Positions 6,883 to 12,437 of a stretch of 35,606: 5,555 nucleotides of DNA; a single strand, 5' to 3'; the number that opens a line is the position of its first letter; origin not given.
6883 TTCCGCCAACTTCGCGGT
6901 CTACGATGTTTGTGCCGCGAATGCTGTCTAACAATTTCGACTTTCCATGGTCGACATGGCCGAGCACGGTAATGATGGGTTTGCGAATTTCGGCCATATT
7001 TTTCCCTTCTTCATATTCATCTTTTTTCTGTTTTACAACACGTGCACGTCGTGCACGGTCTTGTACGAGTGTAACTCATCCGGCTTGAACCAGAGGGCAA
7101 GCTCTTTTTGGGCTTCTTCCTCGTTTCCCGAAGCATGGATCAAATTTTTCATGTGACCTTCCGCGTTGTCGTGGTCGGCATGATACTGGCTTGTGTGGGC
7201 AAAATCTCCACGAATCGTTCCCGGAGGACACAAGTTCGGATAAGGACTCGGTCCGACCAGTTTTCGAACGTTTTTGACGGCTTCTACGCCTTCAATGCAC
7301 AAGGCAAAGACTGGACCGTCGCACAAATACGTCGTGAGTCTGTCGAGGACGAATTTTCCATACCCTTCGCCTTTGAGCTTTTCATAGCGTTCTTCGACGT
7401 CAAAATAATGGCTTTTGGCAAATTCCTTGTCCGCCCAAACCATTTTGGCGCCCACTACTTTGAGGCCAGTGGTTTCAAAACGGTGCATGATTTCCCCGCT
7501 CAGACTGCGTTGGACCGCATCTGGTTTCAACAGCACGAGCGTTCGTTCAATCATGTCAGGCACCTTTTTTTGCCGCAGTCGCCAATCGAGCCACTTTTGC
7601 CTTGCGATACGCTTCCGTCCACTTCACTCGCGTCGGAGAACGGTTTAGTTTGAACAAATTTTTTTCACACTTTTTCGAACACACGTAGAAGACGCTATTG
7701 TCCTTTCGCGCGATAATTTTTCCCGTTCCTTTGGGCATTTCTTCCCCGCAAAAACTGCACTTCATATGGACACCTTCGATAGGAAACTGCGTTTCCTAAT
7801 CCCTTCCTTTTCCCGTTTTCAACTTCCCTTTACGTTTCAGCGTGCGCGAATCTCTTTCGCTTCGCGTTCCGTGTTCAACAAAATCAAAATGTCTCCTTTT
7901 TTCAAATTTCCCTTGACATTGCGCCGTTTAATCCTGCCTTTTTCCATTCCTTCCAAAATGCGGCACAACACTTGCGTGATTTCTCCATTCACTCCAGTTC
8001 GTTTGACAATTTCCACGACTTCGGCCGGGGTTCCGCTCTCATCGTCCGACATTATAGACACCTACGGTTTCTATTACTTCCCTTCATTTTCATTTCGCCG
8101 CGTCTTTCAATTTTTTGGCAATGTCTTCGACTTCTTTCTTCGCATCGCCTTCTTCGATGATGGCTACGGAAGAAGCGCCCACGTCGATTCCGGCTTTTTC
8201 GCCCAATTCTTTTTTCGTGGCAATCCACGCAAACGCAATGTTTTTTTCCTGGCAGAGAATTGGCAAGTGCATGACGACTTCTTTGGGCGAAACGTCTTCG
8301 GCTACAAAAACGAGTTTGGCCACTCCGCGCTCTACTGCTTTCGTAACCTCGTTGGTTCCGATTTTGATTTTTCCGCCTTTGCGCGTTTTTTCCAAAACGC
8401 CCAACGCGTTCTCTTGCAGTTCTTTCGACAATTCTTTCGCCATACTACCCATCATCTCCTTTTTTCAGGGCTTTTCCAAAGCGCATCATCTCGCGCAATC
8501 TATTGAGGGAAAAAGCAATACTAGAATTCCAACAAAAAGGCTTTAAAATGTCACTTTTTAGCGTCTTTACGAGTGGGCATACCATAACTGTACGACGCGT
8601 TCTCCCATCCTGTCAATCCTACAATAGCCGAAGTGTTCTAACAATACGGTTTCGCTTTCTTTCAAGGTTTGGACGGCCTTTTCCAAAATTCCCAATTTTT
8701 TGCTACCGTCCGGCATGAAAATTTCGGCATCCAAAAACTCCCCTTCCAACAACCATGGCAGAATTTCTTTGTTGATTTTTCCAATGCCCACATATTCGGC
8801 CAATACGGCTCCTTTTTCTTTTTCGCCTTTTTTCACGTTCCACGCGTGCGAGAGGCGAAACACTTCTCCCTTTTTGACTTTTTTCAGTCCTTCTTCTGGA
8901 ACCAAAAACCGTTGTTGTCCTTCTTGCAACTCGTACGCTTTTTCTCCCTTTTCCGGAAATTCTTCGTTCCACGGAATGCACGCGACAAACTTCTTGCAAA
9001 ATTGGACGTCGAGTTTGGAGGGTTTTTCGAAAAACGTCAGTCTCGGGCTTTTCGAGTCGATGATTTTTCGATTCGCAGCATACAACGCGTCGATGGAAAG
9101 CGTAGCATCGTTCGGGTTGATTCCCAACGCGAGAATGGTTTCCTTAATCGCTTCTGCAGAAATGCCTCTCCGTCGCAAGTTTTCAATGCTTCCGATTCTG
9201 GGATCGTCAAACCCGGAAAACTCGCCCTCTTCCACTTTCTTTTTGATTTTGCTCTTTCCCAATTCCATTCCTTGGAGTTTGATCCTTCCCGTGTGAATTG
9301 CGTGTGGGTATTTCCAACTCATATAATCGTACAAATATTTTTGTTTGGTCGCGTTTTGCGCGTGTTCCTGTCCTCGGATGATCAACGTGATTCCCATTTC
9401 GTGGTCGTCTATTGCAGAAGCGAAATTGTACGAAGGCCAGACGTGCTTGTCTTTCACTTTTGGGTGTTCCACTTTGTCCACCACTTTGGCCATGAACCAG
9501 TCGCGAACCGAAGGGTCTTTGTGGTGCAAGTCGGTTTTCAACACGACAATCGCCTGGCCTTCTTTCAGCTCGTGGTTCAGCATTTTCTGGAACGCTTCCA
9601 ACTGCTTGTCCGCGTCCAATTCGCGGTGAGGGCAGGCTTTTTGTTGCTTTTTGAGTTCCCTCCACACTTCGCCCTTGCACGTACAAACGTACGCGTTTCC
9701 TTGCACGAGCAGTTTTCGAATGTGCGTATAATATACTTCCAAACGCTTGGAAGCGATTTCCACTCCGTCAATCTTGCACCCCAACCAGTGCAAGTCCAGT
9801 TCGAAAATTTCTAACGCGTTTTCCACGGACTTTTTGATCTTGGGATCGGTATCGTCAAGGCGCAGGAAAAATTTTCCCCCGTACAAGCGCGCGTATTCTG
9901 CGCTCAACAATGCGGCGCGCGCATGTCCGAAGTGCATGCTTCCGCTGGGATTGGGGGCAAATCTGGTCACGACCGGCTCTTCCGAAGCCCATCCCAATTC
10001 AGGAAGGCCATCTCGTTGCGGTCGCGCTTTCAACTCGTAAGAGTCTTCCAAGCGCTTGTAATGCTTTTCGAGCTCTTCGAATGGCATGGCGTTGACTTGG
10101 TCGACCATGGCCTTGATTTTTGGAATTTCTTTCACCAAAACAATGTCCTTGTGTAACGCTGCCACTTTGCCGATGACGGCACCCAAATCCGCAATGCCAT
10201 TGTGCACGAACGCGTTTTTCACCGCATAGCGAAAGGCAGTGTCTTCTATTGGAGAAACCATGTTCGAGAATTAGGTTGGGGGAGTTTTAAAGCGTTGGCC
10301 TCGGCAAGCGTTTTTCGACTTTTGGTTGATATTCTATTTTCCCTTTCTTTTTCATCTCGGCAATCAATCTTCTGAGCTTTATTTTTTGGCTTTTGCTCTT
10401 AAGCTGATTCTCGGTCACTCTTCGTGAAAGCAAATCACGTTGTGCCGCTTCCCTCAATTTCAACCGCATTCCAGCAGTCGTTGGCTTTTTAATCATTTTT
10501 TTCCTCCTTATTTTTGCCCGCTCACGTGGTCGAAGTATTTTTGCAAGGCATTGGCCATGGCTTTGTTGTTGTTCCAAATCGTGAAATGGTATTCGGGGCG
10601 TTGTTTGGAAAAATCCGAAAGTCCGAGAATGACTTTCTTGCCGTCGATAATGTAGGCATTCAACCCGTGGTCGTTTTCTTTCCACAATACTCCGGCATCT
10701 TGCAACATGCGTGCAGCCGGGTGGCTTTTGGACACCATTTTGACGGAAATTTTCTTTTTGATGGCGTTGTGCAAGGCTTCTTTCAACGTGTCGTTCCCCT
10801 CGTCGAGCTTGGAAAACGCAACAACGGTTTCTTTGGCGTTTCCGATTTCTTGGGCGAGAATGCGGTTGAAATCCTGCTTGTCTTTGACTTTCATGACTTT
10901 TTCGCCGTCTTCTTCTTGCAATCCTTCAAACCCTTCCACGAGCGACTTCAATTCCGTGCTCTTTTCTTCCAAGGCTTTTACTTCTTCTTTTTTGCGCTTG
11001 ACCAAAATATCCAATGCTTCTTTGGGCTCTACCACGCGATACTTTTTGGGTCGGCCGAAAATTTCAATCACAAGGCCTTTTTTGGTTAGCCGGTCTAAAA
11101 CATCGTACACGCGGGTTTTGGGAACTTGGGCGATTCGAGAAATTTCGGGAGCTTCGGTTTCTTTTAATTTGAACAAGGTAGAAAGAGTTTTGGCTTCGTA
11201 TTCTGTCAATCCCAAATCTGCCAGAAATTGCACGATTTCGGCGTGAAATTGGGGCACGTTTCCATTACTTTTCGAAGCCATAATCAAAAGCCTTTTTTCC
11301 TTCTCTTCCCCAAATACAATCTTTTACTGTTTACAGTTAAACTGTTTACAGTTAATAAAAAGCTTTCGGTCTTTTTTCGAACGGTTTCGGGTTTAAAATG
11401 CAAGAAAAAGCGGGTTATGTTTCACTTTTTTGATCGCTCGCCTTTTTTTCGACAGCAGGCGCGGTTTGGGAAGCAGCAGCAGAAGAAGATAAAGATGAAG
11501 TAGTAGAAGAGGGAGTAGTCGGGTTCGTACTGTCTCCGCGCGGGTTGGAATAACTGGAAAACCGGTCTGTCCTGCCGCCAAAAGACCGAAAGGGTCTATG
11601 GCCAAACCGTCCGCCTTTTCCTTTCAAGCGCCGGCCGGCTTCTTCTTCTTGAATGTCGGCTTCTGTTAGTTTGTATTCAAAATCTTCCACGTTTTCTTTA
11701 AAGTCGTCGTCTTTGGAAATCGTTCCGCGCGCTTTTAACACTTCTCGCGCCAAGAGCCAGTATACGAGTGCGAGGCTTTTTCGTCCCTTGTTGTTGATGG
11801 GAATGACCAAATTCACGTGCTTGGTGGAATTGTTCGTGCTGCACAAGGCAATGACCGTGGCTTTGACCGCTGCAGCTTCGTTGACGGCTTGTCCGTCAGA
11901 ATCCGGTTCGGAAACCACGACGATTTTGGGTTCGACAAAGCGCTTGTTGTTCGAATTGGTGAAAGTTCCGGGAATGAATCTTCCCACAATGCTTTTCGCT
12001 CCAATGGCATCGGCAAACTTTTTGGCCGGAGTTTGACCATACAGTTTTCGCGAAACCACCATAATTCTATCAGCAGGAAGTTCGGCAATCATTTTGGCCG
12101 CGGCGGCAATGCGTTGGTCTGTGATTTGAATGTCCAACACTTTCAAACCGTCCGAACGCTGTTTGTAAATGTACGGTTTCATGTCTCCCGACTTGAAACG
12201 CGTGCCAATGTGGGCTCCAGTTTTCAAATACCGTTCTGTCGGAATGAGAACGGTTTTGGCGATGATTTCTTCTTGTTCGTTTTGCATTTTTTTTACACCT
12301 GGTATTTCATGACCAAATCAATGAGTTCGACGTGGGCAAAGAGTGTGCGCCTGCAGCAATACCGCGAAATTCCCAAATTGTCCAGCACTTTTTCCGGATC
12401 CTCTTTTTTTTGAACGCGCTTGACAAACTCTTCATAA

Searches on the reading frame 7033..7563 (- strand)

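Call 13: search_protein_families(library=pfam, proteins=[window:7033-7563:-])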
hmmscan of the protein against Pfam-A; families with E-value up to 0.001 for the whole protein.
window:7033-7563:- (176 aa): 1 family
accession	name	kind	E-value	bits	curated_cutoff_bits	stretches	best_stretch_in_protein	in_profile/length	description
PF00334.24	NDK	-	7.5e-36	123.4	27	1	6-163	1-134/135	Nucleoside diphosphate kinase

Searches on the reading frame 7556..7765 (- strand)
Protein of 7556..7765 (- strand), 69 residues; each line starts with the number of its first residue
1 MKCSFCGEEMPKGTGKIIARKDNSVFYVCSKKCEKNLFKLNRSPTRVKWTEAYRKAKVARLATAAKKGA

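Call 13: search_protein_families(library=pfam, proteins=[window:7556-7765:-])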
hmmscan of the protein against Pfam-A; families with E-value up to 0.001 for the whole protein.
window:7556-7765:- (69 aa): 2 families
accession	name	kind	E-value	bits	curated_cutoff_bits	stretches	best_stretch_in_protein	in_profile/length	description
PF01246.26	Ribosomal_L24e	-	9.3e-19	67.8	27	1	2-60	5-62/66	Ribosomal protein L24e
PF08394.17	Arc_trans_TRASH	-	1.2e-05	25.8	27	1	1-40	1-39/43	Archaeal TRASH domain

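Call 20: find_encoding_contigs(protein=window:7556-7765:-, flank=10000, max_places=10)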
Protein window:7556-7765:- (69 aa): no gene with exactly this product is on record in the collection.

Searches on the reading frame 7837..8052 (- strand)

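Call 13: search_protein_families(library=pfam, proteins=[window:7837-8052:-])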
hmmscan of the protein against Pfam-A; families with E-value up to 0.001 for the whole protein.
window:7837-8052:- (71 aa): 1 family
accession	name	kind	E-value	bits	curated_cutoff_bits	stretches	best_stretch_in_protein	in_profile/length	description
PF01200.24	Ribosomal_S28e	-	1.2e-24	86.5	25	1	6-68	2-64/64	Ribosomal protein S28e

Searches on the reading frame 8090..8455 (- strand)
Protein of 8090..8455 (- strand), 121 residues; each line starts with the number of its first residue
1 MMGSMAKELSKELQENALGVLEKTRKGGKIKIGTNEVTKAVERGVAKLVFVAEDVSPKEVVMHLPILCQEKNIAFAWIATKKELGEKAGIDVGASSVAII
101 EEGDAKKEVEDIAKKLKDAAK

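Call 13: search_protein_families(library=pfam, proteins=[window:8090-8455:-])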
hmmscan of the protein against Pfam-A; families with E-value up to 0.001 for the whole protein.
window:8090-8455:- (121 aa): 1 family
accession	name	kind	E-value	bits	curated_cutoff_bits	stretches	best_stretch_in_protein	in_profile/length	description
PF01248.31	Ribosomal_L7Ae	-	6.4e-25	87.1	22.1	1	18-107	4-93/95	Ribosomal protein L7Ae/L30e/S12e/Gadd45 family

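Call 21: find_homologous_proteins(query=window:8090-8455:-, max_evalue=1e-10)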
Query window:8090-8455:- (121 aa): 513 proteins with E <= 1e-10 among 536 candidates; the best 120 are listed.
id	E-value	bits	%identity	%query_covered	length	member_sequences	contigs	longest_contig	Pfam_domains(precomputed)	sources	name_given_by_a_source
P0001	1.3e-66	239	100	100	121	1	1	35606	PF01248.32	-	-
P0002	7.4e-53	195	82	97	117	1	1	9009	PF01248.32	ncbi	ncbi:MAG: 50S ribosomal protein L7Ae [Candidatus Diapherotrites archaeon]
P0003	2.2e-42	162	66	93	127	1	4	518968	PF01248.32,PF08228.17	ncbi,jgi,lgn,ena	-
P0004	1.4e-41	159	71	88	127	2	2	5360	PF01248.32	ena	-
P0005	2.3e-41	158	67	93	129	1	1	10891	PF01248.32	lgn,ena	-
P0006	2.3e-41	158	67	93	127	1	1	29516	PF01248.32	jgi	-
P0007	2.3e-41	158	67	93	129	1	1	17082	PF01248.32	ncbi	-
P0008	2.3e-41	158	67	93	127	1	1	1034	PF01248.32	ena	-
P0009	5.1e-41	157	63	93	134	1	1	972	PF01248.32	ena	-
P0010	7.6e-41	157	66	89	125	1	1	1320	PF01248.32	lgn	-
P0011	8.3e-41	156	65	91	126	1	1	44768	PF01248.32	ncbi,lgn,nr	ncbi:MAG: 50S ribosomal protein L7Ae [archaeon]|nr:50S ribosomal protein L7Ae [archaeon]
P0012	9.3e-41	156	74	74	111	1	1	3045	PF01248.32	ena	-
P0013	1.2e-40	156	65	93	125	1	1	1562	PF01248.32,PF08228.17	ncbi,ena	-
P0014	1.4e-40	156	65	93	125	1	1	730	PF01248.32,PF08228.17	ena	-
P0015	1.9e-40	155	68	89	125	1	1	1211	PF01248.32,PF08228.17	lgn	-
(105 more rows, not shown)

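Call 22: find_encoding_contigs(protein=P0002, flank=10000, max_places=4)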
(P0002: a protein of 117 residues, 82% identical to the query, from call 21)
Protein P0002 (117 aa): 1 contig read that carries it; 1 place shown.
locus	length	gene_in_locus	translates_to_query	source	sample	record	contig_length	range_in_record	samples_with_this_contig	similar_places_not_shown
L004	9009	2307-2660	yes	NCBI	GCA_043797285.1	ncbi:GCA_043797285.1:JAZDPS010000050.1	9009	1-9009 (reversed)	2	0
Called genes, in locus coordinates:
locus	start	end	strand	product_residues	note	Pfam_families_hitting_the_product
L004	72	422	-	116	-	-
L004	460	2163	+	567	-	PF00749:tRNA-synt_1c, PF03950:tRNA-synt_1c_C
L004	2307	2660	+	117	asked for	PF01248:Ribosomal_L7Ae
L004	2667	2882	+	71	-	PF01200:Ribosomal_S28e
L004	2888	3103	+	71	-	PF01246:Ribosomal_L24e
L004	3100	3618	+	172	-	PF00334:NDK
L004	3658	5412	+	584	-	PF00009:GTP_EFTU, PF01926:MMR_HSR1 (weak), PF22042:EF-G_D2 (faint), PF03144:GTP_EFTU_D2, PF11987:IF-2, PF14578:GTP_EFTU_D4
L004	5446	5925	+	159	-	PF01092:Ribosomal_S6e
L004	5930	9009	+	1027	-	PF14890:Intein_splicing, PF14528:LAGLIDADG_3 (faint), PF00009:GTP_EFTU, PF03144:GTP_EFTU_D2 (faint)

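Call 23: find_encoding_contigs(protein=P0003, flank=10000, max_places=4)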
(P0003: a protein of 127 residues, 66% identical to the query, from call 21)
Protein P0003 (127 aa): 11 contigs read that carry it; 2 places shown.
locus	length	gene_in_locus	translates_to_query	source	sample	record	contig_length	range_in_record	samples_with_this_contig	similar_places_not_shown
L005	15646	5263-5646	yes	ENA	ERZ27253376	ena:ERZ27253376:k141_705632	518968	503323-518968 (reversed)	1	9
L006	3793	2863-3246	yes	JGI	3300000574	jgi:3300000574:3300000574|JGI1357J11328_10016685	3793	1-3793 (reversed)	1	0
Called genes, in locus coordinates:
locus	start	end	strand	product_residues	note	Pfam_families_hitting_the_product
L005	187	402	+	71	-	-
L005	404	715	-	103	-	-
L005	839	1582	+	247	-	PF01978:TrmB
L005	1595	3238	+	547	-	PF00749:tRNA-synt_1c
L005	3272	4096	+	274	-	PF10110:GPDPase_memb (faint), PF25231:DUF7847 (faint), PF19656:DUF6159, PF24400:DUF7544 (weak)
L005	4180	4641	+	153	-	PF05345:He_PIG, PF17963:Big_9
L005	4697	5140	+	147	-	PF00339:Arrestin_N (weak)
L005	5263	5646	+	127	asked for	PF08228:RNase_P_pop3 (weak), PF01248:Ribosomal_L7Ae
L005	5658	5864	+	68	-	PF01200:Ribosomal_S28e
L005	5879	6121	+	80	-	PF01246:Ribosomal_L24e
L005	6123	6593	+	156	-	PF00334:NDK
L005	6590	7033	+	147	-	PF22769:DCD, PF00692:dUTPase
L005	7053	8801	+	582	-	PF00009:GTP_EFTU, PF01926:MMR_HSR1 (weak), PF03144:GTP_EFTU_D2 (faint), PF11987:IF-2, PF14578:GTP_EFTU_D4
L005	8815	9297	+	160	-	PF01092:Ribosomal_S6e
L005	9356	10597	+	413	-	PF00009:GTP_EFTU, PF03144:GTP_EFTU_D2 (weak), PF09173:eIF2_C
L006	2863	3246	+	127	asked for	PF08228:RNase_P_pop3 (weak), PF01248:Ribosomal_L7Ae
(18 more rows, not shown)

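Call 39: find_encoding_contigs(protein=P0004, flank=10000, max_places=3)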
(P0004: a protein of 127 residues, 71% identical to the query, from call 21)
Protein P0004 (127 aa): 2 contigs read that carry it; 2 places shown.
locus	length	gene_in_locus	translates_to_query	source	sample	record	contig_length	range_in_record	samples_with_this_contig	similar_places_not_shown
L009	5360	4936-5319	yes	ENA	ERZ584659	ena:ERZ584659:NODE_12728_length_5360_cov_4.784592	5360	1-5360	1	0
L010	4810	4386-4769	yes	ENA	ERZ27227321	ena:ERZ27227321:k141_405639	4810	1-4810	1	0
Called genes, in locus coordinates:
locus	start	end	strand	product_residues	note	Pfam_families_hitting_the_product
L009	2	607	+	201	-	?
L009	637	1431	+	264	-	PF01875:Memo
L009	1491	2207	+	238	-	PF01978:TrmB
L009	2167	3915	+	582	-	PF00749:tRNA-synt_1c, PF03950:tRNA-synt_1c_C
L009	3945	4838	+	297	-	PF22082:TtuA_LIM_N (weak), PF01171:ATP_bind_3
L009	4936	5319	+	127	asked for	PF01248:Ribosomal_L7Ae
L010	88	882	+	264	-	PF01875:Memo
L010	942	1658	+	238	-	PF01978:TrmB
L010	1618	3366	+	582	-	PF00749:tRNA-synt_1c, PF03950:tRNA-synt_1c_C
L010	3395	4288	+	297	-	PF22082:TtuA_LIM_N (weak), PF01171:ATP_bind_3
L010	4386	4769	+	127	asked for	PF01248:Ribosomal_L7Ae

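Call 40: find_encoding_contigs(protein=P0012, flank=10000, max_places=3)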
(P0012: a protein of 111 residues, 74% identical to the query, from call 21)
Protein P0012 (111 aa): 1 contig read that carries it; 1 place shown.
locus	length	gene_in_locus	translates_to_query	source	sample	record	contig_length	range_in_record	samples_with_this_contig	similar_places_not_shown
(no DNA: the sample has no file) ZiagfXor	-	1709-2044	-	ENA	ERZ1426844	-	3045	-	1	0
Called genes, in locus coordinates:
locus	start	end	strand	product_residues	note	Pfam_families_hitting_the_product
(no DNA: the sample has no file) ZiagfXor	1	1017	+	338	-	?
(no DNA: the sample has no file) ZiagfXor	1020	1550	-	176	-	PF07155:ECF-ribofla_trS (faint)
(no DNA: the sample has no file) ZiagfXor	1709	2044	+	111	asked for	PF01248:Ribosomal_L7Ae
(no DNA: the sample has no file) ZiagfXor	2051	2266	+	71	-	PF01200:Ribosomal_S28e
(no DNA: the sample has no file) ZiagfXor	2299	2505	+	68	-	PF01246:Ribosomal_L24e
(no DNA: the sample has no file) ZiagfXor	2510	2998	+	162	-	PF00334:NDK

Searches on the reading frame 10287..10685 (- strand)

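Call 87: search_protein_families(library=pfam, proteins=[window:10287-10685:-], max_evalue=0.01)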
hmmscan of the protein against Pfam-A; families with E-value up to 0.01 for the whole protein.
window:10287-10685:- (132 aa): 1 family
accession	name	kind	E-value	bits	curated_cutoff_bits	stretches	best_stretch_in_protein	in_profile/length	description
PF01984.25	dsDNA_bind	-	0.003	18.2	26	1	38-101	28-91/106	Double-stranded DNA-binding domain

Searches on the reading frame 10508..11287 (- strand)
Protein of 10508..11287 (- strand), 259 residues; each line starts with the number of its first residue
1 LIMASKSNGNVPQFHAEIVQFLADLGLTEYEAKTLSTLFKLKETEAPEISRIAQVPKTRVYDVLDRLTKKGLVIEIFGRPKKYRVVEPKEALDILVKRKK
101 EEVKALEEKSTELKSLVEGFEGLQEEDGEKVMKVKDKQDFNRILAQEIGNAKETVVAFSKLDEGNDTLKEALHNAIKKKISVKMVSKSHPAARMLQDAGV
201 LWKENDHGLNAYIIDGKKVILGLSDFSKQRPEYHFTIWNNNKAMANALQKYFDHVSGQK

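Call 65: search_protein_families(library=pfam, proteins=[window:10508-11287:-], max_evalue=0.01)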
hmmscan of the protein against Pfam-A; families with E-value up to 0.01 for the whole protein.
window:10508-11287:- (259 aa): 2 families
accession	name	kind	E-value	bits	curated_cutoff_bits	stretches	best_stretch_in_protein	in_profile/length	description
PF01978.25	TrmB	-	1.1e-19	70.5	25.6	1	22-89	1-68/68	Sugar-specific transcriptional regulator TrmB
PF09202.17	Rio2_N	-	0.0087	16.8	27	0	136-188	5-57/82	Rio2, N-terminal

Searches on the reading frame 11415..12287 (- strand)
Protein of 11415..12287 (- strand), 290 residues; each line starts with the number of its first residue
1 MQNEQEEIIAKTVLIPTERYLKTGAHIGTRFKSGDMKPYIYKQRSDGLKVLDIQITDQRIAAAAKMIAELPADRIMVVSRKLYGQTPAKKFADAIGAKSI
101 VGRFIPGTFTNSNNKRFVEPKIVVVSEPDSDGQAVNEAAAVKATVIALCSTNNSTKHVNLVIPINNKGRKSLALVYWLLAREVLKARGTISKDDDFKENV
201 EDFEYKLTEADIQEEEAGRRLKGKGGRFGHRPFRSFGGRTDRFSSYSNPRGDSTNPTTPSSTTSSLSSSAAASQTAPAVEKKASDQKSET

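Call 65: search_protein_families(library=pfam, proteins=[window:11415-12287:-], max_evalue=0.01)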
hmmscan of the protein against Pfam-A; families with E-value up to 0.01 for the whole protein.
window:11415-12287:- (290 aa): 1 family
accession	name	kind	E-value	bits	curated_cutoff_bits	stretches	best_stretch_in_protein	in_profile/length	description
PF00318.25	Ribosomal_S2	-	1.7e-20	73.7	26.1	2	119-184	149-214/216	Ribosomal protein S2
